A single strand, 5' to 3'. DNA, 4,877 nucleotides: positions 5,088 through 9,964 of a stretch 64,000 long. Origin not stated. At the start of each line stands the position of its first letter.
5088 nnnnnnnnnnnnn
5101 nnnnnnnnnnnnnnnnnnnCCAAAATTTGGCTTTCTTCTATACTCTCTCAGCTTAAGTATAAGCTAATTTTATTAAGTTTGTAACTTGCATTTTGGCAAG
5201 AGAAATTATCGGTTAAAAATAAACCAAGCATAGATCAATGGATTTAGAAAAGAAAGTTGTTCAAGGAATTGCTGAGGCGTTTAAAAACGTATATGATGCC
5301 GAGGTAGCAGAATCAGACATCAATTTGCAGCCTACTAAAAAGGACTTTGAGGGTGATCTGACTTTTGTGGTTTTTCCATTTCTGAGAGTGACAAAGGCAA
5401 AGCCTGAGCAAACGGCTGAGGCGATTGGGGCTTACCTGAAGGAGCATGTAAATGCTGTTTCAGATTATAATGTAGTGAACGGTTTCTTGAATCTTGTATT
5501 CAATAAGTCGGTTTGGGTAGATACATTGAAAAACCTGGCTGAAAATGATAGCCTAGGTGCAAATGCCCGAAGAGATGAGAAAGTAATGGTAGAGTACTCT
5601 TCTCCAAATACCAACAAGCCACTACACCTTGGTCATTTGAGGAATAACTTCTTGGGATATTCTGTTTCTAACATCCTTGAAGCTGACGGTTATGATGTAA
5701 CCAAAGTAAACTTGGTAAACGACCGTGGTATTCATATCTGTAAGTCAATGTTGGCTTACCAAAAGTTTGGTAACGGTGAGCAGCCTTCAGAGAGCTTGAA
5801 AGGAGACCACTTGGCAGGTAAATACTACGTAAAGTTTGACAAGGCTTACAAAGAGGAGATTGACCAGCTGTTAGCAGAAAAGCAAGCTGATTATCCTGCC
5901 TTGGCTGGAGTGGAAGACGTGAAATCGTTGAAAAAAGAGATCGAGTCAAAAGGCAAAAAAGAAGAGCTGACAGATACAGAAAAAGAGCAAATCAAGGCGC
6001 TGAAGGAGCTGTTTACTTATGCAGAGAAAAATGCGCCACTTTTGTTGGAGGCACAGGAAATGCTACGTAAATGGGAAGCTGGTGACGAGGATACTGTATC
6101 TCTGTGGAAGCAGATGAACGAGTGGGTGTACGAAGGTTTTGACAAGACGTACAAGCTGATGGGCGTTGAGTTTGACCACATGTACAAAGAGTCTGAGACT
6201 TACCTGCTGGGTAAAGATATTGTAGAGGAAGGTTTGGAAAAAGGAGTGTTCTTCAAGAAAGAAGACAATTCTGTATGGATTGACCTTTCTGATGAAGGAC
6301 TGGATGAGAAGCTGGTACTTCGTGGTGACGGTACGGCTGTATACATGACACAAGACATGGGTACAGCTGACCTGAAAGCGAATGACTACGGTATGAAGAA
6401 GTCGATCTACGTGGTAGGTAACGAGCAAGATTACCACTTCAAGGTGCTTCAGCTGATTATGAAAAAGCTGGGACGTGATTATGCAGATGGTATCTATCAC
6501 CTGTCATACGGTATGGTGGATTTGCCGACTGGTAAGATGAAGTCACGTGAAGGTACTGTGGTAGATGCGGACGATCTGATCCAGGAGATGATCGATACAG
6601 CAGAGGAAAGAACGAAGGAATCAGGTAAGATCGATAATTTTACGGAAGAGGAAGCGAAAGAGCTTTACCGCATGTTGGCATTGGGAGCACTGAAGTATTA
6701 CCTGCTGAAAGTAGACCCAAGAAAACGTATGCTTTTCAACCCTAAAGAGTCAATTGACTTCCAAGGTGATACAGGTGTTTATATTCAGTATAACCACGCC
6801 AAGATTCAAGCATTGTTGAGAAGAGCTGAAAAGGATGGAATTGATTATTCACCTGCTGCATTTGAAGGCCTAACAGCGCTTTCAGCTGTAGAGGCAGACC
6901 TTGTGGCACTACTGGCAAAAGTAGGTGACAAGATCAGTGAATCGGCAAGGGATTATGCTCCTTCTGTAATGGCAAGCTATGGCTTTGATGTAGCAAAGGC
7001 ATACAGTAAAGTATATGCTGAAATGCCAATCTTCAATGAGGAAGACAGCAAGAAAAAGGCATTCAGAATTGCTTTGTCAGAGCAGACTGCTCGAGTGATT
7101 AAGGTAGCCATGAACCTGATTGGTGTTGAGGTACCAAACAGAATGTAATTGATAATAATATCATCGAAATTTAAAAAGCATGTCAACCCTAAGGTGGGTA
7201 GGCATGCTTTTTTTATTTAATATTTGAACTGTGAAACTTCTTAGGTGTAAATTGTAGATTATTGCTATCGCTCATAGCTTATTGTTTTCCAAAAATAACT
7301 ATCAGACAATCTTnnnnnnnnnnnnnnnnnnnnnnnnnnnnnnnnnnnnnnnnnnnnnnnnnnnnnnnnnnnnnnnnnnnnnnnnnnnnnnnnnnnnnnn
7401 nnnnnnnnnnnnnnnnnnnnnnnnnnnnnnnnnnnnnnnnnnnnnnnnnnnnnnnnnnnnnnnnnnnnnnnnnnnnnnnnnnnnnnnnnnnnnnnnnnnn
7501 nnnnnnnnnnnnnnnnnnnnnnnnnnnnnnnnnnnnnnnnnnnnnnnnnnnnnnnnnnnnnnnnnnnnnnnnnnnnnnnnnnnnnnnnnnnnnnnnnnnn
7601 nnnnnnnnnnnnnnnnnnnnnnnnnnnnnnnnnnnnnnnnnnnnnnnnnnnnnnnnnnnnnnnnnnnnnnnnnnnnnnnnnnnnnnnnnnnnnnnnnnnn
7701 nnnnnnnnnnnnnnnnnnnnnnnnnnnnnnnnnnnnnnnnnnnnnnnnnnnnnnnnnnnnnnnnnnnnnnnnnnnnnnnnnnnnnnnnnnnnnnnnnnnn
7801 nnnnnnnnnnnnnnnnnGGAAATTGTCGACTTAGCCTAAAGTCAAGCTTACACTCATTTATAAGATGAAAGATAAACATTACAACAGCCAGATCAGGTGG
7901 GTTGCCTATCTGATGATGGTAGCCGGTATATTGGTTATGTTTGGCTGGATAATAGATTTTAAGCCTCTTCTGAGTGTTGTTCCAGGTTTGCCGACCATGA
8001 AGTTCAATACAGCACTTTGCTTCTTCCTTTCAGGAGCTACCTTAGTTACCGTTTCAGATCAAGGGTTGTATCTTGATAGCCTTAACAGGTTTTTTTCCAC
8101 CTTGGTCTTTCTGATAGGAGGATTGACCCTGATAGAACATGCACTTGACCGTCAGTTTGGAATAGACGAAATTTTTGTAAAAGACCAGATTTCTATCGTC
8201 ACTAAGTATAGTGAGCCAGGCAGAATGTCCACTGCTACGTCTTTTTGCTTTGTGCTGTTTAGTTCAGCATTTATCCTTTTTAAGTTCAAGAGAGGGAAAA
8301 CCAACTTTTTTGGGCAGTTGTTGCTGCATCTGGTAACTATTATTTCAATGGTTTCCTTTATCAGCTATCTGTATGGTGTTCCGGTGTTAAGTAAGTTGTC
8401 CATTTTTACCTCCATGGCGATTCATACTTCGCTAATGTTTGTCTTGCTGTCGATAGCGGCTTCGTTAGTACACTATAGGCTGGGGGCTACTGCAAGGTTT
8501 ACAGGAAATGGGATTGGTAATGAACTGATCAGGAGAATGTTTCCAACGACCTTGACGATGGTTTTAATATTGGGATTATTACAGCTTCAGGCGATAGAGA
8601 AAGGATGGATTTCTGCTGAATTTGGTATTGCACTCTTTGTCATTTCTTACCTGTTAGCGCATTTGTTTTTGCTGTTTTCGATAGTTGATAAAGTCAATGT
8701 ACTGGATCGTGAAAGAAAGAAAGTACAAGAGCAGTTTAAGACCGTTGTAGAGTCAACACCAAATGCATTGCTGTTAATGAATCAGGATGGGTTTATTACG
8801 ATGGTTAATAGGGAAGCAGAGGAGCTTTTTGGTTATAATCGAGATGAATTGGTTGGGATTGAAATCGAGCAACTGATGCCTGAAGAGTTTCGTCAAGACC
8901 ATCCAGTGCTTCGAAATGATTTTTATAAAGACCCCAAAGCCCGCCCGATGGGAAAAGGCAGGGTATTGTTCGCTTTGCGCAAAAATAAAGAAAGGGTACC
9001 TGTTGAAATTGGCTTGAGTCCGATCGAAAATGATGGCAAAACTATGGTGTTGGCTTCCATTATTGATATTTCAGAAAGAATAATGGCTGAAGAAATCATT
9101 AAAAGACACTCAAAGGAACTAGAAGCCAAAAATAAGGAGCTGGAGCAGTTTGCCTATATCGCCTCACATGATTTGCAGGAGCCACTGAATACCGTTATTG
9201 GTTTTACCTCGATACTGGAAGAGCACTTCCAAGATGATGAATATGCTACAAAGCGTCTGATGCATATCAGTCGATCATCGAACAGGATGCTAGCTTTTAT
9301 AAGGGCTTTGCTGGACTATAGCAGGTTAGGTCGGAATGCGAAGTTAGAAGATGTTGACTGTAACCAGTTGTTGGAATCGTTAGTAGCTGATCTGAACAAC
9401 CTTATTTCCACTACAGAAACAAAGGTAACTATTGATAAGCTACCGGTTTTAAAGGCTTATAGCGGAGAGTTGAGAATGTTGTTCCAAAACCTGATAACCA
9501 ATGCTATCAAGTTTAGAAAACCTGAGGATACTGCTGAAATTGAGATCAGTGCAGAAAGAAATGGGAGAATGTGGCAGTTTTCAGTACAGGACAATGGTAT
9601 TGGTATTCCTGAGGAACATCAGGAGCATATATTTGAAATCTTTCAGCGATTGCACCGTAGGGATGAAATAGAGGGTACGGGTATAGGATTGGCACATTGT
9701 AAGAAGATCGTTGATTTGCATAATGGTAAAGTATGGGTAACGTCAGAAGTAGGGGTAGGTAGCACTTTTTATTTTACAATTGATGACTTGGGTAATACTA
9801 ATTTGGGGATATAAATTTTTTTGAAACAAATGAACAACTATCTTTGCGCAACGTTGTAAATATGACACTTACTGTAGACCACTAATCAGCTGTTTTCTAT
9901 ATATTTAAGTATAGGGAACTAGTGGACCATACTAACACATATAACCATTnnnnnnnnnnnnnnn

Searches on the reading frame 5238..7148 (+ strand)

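Call 42: search_protein_families(library=pfam, proteins=[window:5238-7148:+], max_evalue=0.0001)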
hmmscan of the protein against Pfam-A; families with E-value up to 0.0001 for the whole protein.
window:5238-7148:+ (636 aa): 3 families
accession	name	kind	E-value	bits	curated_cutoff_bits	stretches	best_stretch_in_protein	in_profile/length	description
PF00750.26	tRNA-synt_1d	-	3.1e-42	145.2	23.3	2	240-491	90-338/349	tRNA synthetases class I (R), catalytic domain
PF05746.21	DALR_1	-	1.6e-22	80.3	22.3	1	516-636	1-117/117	DALR anticodon binding domain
PF03485.21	Arg_tRNA_synt_N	-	1e-05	26.5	21.5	1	8-87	4-84/85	Arginyl tRNA synthetase N terminal domain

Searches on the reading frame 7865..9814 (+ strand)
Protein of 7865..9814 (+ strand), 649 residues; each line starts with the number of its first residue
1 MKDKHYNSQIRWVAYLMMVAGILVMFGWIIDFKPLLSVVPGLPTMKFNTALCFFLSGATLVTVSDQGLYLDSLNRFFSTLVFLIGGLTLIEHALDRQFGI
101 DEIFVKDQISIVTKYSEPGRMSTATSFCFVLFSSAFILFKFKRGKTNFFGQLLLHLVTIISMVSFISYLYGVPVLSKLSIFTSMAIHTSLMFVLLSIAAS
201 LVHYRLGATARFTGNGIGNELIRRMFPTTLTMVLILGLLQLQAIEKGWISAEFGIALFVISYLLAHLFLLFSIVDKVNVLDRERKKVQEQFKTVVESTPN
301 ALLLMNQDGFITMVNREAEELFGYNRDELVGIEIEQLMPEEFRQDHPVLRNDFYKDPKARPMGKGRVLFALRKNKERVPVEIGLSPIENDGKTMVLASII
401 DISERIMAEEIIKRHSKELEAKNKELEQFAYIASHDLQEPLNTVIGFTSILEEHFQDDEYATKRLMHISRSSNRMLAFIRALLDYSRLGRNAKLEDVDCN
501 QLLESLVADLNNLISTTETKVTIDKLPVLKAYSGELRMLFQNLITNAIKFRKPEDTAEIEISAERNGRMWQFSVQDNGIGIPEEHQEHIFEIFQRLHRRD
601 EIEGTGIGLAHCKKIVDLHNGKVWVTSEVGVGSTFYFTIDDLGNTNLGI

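Call 42: search_protein_families(library=pfam, proteins=[window:7865-9814:+], max_evalue=0.0001)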
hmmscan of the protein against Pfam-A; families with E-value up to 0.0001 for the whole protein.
window:7865-9814:+ (649 aa): 7 families
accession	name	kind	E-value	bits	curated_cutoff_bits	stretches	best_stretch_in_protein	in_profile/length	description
PF02518.31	HATPase_c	-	1.9e-29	102.7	26.4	1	535-640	5-108/111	Histidine kinase-, DNA gyrase B-, and HSP90-like ATPase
PF13426.13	PAS_9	-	3.8e-13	50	27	1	299-404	1-103/103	PAS domain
PF00512.31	HisKA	-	3.7e-11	43.3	26.9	1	426-489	2-64/66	His Kinase A (phospho-acceptor) domain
PF00989.32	PAS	-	5.8e-11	42.8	22.6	1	289-402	1-113/113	PAS fold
PF13188.13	PAS_8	-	2.9e-08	33.8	21.8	1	289-342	1-55/65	PAS domain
PF08448.16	PAS_4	-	4.5e-06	27.3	23.1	1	295-405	1-108/110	PAS fold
PF24820.1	Diguanyl_cycl_sensor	-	1.1e-05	25.8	28.1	1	295-390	2-99/109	Diguanylate cyclase-like sensor domain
